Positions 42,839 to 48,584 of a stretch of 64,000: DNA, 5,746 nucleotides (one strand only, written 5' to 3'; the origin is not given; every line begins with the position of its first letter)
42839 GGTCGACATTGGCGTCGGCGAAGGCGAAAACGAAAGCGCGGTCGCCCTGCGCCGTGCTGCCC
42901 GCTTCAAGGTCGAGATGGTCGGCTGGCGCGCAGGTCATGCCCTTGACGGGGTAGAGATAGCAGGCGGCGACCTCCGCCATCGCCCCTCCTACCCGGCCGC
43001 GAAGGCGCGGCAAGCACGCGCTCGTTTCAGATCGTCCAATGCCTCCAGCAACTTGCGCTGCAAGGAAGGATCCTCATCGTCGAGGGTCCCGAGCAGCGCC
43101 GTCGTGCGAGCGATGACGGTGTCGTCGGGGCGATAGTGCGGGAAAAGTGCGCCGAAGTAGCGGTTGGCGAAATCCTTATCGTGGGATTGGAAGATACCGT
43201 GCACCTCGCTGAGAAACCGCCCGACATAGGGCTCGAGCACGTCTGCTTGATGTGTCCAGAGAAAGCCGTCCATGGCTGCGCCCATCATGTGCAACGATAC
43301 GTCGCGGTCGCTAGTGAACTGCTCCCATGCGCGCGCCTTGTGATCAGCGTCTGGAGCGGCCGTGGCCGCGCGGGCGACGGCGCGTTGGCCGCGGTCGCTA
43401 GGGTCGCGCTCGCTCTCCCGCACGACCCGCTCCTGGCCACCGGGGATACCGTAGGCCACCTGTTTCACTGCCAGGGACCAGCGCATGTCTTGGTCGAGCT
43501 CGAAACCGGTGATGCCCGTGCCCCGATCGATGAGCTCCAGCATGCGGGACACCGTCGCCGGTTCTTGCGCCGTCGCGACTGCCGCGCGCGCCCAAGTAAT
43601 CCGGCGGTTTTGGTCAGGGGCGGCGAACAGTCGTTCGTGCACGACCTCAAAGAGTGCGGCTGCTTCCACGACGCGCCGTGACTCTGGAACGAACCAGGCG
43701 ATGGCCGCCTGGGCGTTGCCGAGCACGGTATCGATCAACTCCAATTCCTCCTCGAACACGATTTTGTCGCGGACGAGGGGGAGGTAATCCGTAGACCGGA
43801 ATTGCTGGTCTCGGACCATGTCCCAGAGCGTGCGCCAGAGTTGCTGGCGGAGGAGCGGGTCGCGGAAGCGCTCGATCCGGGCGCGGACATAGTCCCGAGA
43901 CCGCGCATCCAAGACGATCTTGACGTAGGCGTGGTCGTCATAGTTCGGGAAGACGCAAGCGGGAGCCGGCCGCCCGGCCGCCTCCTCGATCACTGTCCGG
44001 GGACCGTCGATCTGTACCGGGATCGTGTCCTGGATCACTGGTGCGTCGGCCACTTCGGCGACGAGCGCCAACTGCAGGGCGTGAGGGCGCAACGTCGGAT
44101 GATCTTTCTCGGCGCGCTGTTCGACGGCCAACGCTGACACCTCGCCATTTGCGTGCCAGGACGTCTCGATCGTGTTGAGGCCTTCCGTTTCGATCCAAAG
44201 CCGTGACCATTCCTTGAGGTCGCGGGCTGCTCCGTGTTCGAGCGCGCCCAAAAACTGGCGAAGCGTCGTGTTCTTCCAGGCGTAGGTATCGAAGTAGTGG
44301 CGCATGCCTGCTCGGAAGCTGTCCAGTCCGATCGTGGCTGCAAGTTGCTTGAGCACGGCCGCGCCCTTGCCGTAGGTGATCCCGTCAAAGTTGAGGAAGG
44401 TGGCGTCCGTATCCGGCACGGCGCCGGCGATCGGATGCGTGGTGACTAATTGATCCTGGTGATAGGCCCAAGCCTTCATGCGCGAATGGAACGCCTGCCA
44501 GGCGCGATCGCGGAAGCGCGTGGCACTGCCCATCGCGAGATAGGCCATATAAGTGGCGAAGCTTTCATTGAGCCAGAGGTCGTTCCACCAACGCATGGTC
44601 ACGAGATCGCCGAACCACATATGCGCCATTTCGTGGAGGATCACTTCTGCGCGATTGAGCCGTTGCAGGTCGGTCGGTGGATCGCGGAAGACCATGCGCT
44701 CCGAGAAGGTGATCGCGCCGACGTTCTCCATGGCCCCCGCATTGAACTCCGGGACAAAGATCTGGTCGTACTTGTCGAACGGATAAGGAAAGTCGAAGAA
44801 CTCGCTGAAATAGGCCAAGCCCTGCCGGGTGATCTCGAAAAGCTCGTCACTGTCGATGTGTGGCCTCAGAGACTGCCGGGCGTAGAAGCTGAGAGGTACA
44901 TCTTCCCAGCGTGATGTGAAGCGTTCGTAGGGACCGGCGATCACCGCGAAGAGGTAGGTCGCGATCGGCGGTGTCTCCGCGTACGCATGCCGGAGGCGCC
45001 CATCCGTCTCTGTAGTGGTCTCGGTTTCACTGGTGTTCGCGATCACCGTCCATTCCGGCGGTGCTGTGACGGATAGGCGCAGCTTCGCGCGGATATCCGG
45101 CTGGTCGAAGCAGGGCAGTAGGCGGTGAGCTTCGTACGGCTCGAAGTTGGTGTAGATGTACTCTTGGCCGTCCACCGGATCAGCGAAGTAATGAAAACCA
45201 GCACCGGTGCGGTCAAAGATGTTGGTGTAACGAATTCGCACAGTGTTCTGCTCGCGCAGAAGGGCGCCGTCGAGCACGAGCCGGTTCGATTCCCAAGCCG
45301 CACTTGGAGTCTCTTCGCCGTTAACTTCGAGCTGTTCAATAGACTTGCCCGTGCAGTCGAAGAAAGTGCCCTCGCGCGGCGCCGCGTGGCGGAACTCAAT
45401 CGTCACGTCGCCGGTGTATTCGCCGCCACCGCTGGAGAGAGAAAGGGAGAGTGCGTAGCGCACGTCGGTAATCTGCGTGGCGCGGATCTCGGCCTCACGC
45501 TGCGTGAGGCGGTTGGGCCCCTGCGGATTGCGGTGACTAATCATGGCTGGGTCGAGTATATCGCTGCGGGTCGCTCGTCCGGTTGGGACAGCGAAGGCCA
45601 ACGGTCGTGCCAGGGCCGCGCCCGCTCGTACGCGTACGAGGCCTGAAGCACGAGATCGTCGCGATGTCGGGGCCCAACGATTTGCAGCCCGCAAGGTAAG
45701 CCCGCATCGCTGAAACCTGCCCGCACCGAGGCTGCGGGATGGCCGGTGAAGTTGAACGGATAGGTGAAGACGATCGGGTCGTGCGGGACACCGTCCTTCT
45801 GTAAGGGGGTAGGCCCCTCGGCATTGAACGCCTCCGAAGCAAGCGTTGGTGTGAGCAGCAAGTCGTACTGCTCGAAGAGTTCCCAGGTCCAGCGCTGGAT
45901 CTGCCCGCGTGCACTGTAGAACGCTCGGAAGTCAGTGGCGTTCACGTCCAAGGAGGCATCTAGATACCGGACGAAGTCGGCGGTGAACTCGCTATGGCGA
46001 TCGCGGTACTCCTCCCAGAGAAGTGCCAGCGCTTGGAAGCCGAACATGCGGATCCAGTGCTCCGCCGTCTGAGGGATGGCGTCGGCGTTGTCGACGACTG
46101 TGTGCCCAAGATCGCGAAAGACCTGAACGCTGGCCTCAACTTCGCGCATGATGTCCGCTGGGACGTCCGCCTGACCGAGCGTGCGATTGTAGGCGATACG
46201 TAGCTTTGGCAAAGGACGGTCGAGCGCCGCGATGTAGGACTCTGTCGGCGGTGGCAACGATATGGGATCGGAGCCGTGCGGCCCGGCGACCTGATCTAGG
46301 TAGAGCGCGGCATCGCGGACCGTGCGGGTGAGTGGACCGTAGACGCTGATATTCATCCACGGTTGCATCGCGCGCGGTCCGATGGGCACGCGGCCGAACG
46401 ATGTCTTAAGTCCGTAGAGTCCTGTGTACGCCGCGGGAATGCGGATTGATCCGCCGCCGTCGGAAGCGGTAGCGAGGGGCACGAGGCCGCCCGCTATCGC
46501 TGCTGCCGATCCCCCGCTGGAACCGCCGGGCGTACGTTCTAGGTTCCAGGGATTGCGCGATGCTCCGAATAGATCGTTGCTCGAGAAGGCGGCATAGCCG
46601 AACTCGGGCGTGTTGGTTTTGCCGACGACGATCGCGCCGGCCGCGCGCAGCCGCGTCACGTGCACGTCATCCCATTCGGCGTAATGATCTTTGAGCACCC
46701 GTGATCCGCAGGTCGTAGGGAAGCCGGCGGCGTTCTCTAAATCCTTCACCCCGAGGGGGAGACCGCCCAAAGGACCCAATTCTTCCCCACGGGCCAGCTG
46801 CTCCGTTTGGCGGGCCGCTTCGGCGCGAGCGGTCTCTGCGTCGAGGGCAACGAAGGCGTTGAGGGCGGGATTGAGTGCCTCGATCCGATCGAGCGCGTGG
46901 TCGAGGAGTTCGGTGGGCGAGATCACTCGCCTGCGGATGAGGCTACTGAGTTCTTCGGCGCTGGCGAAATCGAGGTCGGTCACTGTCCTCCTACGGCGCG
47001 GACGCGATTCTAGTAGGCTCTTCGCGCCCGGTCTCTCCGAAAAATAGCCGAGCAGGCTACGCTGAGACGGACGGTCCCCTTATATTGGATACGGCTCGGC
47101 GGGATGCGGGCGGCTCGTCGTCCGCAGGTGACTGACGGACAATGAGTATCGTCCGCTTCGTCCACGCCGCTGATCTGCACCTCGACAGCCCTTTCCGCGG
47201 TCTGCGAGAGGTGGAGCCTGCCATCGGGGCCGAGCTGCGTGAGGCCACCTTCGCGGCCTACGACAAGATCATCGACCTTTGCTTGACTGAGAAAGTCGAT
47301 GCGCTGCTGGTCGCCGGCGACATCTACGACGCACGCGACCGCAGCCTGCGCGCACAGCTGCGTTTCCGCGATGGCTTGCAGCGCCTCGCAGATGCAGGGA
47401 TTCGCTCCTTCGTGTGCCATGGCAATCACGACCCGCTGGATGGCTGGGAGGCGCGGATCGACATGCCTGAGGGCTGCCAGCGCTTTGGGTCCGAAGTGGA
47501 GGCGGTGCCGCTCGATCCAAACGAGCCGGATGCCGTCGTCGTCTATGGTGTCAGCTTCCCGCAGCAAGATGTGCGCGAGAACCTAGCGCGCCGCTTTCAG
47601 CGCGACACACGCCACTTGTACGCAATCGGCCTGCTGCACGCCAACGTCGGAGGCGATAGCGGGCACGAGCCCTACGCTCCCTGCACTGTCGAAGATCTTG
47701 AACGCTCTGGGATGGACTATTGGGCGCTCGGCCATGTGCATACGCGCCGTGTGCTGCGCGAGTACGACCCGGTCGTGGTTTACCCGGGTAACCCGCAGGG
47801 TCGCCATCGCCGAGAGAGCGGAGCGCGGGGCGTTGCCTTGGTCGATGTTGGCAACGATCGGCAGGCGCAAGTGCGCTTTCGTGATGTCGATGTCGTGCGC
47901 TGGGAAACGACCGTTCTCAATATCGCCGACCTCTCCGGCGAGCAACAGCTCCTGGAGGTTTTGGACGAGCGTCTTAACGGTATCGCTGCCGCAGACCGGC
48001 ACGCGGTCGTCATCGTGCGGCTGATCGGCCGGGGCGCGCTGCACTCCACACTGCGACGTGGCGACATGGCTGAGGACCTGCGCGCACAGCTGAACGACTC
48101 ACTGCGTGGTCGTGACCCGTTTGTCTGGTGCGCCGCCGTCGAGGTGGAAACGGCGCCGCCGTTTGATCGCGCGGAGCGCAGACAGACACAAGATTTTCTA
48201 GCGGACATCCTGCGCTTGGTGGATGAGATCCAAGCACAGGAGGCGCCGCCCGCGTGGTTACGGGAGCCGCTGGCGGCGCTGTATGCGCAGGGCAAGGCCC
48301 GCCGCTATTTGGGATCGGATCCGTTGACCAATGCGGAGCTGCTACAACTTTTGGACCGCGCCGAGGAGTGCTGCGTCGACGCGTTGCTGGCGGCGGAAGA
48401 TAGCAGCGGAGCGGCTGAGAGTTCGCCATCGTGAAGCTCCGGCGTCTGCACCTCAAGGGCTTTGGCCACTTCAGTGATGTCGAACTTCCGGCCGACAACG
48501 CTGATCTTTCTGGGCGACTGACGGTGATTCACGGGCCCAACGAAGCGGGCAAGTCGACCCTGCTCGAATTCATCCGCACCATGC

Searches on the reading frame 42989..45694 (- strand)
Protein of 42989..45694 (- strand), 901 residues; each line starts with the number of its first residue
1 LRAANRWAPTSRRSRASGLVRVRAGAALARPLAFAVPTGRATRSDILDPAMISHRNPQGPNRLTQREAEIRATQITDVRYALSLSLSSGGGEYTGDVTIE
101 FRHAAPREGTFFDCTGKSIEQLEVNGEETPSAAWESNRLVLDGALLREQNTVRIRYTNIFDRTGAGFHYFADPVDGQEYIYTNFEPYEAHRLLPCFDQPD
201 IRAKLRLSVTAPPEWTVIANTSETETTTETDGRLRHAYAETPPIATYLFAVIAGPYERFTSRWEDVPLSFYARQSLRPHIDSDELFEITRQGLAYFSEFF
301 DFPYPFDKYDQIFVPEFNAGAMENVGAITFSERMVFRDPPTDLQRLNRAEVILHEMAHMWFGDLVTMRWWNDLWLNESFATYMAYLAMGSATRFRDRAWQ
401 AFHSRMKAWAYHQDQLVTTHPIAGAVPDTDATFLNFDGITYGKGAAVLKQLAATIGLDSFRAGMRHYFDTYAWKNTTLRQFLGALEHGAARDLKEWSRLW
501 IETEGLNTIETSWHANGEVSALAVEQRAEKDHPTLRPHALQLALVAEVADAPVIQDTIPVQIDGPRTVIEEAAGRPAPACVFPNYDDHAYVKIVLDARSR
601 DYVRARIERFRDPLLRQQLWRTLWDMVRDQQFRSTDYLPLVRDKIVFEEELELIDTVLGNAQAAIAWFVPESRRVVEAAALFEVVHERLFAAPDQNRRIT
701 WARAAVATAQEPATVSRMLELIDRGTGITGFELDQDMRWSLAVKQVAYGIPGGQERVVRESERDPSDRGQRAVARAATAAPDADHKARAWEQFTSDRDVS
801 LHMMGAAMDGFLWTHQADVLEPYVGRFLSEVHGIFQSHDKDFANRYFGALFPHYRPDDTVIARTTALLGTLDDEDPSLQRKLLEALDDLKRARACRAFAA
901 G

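Call 41: search_protein_families(library=pfam, proteins=[window:42989-45694:-], max_evalue=0.001)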
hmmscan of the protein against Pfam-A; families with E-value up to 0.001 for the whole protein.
window:42989-45694:- (901 aa): 3 families
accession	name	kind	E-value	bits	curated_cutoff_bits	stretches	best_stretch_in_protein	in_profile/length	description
PF01433.26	Peptidase_M1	-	1.4e-58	198.5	27.7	1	286-498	3-216/218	Peptidase family M1 domain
PF11838.14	ERAP1_C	-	8.8e-32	111.2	38.2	1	581-891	2-318/318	ERAP1-like C-terminal domain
PF17900.6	Peptidase_M1_N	-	1.2e-17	65.1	25.8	1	79-248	4-186/186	Peptidase M1 N-terminal domain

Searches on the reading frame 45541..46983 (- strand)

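Call 41: search_protein_families(library=pfam, proteins=[window:45541-46983:-], max_evalue=0.001)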
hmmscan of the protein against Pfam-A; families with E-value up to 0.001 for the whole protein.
window:45541-46983:- (480 aa): 1 family
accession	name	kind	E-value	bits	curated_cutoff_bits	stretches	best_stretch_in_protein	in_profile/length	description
PF01425.27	Amidase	-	9.6e-106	354.9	27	1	25-446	1-445/445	Amidase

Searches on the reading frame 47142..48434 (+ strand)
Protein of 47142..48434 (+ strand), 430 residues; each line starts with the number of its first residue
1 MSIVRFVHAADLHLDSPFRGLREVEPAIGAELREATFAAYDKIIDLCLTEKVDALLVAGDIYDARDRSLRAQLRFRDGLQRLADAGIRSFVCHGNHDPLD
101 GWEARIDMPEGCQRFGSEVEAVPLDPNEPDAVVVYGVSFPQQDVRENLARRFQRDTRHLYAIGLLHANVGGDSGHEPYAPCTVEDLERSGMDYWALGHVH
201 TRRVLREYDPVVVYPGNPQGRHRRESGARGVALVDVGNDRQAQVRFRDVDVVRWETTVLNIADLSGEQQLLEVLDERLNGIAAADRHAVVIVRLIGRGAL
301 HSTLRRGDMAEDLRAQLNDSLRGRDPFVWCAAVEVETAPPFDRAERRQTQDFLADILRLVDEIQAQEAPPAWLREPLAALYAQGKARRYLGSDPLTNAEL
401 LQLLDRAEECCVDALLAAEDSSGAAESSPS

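Call 92: search_protein_families(library=pfam, proteins=[window:47142-48434:+], max_evalue=0.0001)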
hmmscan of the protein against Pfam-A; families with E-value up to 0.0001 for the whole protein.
window:47142-48434:+ (430 aa): 2 families
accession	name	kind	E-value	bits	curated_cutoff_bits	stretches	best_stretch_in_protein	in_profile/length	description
PF00149.33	Metallophos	-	5.2e-13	50.3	21.5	1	5-201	2-190/191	Calcineurin-like phosphoesterase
PF12850.12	Metallophos_2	-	5.5e-07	30.1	27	1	38-238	14-153/154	Calcineurin-like phosphoesterase superfamily domain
